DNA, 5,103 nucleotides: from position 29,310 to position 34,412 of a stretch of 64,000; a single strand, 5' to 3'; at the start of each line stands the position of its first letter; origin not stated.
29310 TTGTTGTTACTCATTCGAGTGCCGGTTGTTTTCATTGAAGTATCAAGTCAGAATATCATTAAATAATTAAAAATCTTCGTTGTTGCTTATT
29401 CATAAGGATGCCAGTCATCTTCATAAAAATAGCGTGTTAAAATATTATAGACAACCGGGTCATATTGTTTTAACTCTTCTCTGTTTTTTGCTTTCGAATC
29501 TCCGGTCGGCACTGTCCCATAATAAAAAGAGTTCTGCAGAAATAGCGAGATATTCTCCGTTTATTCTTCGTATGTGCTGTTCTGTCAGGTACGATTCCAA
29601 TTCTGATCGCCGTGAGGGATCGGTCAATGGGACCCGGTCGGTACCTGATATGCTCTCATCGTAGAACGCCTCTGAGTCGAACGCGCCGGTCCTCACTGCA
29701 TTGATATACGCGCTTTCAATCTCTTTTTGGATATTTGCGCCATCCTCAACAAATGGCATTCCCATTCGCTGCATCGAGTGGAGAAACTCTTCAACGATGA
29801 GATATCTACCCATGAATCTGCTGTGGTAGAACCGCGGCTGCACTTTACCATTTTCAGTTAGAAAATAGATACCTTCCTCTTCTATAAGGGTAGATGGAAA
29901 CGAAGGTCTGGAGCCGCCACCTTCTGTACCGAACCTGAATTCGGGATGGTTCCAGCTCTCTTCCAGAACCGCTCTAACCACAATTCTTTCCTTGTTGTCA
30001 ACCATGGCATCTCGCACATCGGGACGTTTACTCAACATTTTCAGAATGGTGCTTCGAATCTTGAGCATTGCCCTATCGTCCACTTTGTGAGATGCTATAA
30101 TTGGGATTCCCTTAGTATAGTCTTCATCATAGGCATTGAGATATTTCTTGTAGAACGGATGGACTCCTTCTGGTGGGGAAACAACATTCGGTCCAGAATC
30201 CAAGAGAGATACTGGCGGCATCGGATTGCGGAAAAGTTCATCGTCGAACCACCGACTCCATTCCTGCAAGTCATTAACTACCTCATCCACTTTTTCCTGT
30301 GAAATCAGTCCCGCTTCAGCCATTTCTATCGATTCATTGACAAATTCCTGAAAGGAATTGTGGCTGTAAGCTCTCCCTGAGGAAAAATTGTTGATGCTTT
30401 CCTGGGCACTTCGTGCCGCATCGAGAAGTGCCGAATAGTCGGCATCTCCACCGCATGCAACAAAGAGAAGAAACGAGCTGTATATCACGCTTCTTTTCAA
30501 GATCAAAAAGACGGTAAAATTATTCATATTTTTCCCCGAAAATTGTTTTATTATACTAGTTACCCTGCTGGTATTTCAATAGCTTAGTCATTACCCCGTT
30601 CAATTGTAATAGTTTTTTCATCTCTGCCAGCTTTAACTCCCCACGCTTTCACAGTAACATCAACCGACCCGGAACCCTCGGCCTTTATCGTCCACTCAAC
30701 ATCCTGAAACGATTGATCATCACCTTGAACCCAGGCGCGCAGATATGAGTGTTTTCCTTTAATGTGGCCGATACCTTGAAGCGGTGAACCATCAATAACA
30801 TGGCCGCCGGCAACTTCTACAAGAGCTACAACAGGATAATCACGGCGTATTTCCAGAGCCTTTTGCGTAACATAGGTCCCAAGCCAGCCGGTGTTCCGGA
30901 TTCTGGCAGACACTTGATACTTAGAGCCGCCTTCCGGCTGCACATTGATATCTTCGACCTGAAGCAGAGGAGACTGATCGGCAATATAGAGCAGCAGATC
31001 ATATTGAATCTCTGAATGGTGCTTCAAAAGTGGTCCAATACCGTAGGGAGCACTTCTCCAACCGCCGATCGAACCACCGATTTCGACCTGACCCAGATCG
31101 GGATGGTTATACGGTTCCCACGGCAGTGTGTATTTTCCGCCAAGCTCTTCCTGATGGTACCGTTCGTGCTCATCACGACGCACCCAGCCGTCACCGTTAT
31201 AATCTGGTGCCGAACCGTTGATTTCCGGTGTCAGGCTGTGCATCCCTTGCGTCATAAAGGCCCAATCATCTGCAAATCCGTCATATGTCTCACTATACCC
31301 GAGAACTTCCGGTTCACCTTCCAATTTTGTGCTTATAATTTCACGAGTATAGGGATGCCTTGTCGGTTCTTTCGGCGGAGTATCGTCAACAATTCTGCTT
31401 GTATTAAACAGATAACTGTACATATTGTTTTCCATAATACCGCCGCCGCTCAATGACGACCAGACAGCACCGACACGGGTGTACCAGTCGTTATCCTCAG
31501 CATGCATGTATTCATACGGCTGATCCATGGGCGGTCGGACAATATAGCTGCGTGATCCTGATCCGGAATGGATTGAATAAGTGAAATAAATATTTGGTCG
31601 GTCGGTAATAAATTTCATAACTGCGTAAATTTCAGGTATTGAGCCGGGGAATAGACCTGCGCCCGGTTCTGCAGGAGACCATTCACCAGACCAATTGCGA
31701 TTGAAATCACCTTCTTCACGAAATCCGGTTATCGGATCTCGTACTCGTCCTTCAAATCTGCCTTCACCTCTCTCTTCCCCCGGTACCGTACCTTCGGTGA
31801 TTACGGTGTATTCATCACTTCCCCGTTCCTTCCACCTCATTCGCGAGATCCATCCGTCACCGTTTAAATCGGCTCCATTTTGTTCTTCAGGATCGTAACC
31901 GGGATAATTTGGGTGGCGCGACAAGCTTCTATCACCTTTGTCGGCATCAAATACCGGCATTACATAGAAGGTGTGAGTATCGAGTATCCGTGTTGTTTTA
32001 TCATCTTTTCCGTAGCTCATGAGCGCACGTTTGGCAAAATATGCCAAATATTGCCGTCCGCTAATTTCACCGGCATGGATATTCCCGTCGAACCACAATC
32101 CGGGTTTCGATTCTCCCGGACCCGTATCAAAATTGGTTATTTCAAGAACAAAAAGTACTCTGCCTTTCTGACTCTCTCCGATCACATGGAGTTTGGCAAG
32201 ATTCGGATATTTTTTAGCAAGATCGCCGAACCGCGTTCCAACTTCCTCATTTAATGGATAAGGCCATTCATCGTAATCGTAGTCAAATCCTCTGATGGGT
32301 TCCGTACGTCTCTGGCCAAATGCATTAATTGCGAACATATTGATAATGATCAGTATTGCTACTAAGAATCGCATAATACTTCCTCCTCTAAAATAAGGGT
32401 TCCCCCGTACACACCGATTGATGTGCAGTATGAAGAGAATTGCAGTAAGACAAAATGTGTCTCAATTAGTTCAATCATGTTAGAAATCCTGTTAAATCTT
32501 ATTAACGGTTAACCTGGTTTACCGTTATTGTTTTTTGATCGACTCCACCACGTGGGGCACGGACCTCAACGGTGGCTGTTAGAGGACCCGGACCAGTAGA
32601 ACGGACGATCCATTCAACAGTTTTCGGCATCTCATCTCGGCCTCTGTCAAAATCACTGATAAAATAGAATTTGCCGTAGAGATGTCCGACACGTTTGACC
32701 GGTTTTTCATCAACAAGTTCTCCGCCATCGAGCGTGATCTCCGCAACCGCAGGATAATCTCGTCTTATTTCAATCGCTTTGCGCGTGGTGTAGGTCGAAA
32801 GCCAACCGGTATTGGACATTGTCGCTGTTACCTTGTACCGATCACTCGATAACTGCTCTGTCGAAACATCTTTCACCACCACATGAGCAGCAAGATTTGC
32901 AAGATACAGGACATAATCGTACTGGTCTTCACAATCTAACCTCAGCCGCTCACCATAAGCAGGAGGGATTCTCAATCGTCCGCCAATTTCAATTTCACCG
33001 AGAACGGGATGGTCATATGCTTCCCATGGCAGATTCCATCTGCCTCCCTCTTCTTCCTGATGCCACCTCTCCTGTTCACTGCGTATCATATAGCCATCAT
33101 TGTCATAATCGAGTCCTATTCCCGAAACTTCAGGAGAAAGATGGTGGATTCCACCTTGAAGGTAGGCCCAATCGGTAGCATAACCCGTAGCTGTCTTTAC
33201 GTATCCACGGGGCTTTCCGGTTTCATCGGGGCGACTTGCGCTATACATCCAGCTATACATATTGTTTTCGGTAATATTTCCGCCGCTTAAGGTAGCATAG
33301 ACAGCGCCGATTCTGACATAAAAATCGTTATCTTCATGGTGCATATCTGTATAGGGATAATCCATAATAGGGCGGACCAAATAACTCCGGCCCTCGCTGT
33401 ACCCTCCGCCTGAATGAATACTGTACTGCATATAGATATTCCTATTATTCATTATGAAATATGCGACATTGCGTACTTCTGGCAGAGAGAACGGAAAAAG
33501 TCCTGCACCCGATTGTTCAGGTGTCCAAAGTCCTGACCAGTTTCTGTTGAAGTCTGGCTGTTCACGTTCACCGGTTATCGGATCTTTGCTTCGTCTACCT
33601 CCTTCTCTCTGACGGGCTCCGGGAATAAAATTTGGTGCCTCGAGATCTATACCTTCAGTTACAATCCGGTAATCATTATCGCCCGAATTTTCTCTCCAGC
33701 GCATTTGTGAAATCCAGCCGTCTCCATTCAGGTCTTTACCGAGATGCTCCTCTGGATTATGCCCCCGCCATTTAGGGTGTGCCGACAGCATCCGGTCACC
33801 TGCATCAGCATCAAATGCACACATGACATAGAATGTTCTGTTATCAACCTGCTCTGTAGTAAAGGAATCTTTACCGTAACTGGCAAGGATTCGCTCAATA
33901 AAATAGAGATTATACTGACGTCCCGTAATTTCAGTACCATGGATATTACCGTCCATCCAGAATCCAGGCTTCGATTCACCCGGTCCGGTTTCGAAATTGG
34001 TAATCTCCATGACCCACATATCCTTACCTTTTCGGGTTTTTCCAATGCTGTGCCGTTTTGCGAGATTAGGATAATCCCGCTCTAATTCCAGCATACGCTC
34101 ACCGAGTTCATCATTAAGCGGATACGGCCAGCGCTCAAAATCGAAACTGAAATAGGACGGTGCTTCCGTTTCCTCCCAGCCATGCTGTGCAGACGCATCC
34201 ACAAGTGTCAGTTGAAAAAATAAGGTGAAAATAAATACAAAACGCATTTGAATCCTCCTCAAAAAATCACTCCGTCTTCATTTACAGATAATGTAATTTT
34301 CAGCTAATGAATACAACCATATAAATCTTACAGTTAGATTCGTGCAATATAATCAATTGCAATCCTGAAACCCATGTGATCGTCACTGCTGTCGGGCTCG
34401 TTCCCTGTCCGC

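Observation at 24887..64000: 39-kb uninterrupted array of exported peptidase-like genes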

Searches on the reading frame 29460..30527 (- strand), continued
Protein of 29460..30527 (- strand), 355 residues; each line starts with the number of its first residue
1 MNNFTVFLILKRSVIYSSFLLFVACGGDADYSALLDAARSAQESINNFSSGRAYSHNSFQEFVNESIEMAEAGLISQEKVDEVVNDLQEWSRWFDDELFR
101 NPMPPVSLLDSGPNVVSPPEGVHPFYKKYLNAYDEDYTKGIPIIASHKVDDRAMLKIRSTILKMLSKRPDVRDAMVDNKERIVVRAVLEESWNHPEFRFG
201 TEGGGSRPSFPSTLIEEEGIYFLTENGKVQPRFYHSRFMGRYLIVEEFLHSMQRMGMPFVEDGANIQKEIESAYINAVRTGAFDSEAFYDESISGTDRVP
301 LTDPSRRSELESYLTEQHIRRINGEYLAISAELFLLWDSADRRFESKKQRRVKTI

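Call 97: find_encoding_contigs(protein=P0169, flank=10000, max_places=2)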
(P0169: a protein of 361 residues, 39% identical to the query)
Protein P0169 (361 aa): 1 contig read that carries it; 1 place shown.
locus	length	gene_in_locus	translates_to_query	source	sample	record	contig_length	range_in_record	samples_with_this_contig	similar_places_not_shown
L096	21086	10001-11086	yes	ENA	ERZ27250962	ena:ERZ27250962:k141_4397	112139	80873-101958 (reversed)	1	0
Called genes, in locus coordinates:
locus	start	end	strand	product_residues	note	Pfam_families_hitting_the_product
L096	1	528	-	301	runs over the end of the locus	-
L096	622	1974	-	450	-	-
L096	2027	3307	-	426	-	PF06808:DctM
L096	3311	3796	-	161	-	PF04290:DctQ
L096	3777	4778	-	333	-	PF03480:DctP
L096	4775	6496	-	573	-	PF04389:Peptidase_M28, PF01546:Peptidase_M20 (weak)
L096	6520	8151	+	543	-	PF05960:DUF885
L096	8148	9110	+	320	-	PF01370:Epimerase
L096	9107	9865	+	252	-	PF23441:SDR, PF00106:adh_short, PF08659:KR, PF13561:adh_short_C2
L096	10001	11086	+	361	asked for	-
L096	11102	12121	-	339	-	PF00291:PALP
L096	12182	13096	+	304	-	-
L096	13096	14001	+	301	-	PF00930:DPPIV_N (faint), PF26549:Tricorn_N, PF26550:Tricorn_2nd (weak), PF07676:PD40 (weak)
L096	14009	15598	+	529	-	PF04389:Peptidase_M28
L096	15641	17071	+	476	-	PF00557:Peptidase_M24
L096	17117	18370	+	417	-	-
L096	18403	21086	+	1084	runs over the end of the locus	PF00930:DPPIV_N (faint), PF26549:Tricorn_N, PF26550:Tricorn_2nd, PF07676:PD40, PF01979:Amidohydro_1, PF07969:Amidohydro_3 (faint)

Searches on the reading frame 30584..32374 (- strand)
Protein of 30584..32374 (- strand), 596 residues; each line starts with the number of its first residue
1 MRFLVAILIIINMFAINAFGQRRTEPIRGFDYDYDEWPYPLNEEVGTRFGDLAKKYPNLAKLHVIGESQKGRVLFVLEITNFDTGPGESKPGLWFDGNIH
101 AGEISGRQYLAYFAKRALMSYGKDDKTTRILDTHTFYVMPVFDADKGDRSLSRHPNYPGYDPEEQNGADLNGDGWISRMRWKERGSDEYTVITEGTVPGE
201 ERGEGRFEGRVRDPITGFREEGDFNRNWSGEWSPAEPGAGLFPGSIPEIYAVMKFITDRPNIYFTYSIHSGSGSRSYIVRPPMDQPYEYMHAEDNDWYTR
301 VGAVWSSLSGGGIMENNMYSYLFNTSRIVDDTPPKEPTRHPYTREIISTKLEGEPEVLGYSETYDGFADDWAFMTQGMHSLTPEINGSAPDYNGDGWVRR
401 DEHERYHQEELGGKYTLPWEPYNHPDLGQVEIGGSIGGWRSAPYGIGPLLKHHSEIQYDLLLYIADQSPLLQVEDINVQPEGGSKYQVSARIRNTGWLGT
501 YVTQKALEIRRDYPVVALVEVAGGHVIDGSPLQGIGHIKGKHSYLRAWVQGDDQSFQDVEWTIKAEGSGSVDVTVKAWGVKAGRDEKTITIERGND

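Call 3: search_protein_families(library=pfam, proteins=[window:30584-32374:-])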
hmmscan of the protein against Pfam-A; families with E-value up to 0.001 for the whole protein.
window:30584-32374:- (596 aa): 1 family
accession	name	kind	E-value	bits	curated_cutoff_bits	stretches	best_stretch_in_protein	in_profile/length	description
PF00246.29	Peptidase_M14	-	6.9e-29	101.8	21.6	1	51-386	7-262/286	Zinc carboxypeptidase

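Call 19: search_protein_families(library=ncbifam, proteins=[window:30584-32374:-], max_evalue=0.01)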
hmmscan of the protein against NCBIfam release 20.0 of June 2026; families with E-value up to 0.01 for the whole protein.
window:30584-32374:- (596 aa): 0 families

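Call 64: search_solved_structures(query=window:30584-32374:-, max_evalue=0.001, show_alignments=1)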
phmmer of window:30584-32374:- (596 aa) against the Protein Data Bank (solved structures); distinct sequences matched with E-value up to 0.001: 50.
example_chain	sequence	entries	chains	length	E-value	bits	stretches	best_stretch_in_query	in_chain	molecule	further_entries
3mn8_A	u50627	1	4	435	2.1e-10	43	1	38-153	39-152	LP15968p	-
1pca_A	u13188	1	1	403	3.5e-10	42.3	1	39-138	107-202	PROCARBOXYPEPTIDASE A PCPA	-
6i6z_A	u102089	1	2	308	1e-09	40.7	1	43-143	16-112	Carboxypeptidase A1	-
2v77_A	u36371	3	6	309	1e-09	40.7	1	43-143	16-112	CARBOXYPEPTIDASE A1 | HUMAN CARBOXYPEPTIDASE A1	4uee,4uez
3fju_A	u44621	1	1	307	1.1e-09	40.7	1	43-143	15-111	Carboxypeptidase A1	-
5om9_A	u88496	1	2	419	2.3e-09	39.6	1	39-142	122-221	Carboxypeptidase A1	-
3d4u_A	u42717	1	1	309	4.4e-09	38.6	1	38-150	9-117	Carboxypeptidase B2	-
3dgv_A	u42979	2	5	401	7.6e-09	37.8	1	36-150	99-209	Carboxypeptidase B2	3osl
1arl_A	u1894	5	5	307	8e-09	37.8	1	50-143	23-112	APO-CARBOXYPEPTIDASE A=ALPHA= (COX) | PROTEIN (CARBOXYPEPTIDASE A) | CARBOXYPEPTIDASE A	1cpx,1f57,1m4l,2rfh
1aye_A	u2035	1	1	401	8e-09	37.7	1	37-145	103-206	PROCARBOXYPEPTIDASE A2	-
1arm_A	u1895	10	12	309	8.2e-09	37.7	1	50-143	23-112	HG-CARBOXYPEPTIDASE A=ALPHA= (COX) | PROTEIN (CARBOXYPEPTIDASE A) | CARBOXYPEPTIDASE A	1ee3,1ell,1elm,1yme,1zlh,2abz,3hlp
1uwy_A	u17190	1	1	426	8.3e-09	37.7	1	50-171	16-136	CARBOXYPEPTIDASE M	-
1hdq_A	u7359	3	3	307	8.4e-09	37.7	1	50-143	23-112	CARBOXYPEPTIDASE A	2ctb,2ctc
3fvl_A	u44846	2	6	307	8.4e-09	37.7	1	50-143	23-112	Carboxypeptidase A1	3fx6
1pyt_B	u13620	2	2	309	8.6e-09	37.7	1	50-143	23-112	PROCARBOXYPEPTIDASE A | Carboxypeptidase A1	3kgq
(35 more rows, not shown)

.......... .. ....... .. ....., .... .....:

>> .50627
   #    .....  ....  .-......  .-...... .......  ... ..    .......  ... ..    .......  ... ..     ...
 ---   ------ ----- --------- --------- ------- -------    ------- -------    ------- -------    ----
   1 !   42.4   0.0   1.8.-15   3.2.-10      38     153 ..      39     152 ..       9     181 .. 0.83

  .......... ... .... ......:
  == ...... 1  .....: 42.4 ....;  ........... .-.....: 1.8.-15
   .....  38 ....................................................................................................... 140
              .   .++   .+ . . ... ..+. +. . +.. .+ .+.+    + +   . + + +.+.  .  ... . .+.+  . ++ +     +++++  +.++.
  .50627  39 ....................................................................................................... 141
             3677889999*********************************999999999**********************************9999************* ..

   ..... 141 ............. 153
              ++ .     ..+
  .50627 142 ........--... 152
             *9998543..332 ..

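Call 81: find_related_loci(query=window:30584-32374:-, collection=metagenome_contigs, flank=10000)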
Query window:30584-32374:- (596 aa) in metagenome_contigs; peptide patterns used: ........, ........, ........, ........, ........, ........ (x = any residue, [..] = any of these).
16 stretches matched a pattern; 1 encode a relative of the query (tblastn E <= 1e-3); 1 distinct loci.
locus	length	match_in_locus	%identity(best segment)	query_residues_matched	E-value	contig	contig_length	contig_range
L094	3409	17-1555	27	90-594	7e-35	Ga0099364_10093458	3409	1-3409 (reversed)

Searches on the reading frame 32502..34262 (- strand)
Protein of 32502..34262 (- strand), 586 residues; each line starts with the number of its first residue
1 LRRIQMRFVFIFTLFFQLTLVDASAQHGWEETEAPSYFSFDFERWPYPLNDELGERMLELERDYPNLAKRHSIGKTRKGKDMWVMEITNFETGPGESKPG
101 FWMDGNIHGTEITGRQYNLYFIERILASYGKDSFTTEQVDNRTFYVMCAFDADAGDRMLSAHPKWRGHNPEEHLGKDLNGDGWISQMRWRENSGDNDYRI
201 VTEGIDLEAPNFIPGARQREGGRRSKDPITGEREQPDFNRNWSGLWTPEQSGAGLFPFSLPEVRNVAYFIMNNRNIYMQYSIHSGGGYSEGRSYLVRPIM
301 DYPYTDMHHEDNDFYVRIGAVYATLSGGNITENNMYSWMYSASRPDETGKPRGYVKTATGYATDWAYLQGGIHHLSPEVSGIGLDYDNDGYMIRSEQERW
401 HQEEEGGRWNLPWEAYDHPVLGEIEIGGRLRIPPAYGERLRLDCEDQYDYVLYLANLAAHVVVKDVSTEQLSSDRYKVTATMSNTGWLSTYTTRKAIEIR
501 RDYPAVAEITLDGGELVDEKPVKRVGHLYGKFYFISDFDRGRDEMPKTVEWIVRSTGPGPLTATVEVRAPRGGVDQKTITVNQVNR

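Call 3: search_protein_families(library=pfam, proteins=[window:32502-34262:-])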
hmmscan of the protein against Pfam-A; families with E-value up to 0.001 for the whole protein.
window:32502-34262:- (586 aa): 1 family
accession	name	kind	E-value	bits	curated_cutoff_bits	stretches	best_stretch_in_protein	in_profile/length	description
PF00246.29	Peptidase_M14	-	3.6e-31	109.3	21.6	2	58-192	6-140/286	Zinc carboxypeptidase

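Call 19: search_protein_families(library=ncbifam, proteins=[window:32502-34262:-], max_evalue=0.01)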
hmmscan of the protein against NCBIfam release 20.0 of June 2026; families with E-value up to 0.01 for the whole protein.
window:32502-34262:- (586 aa): 0 families
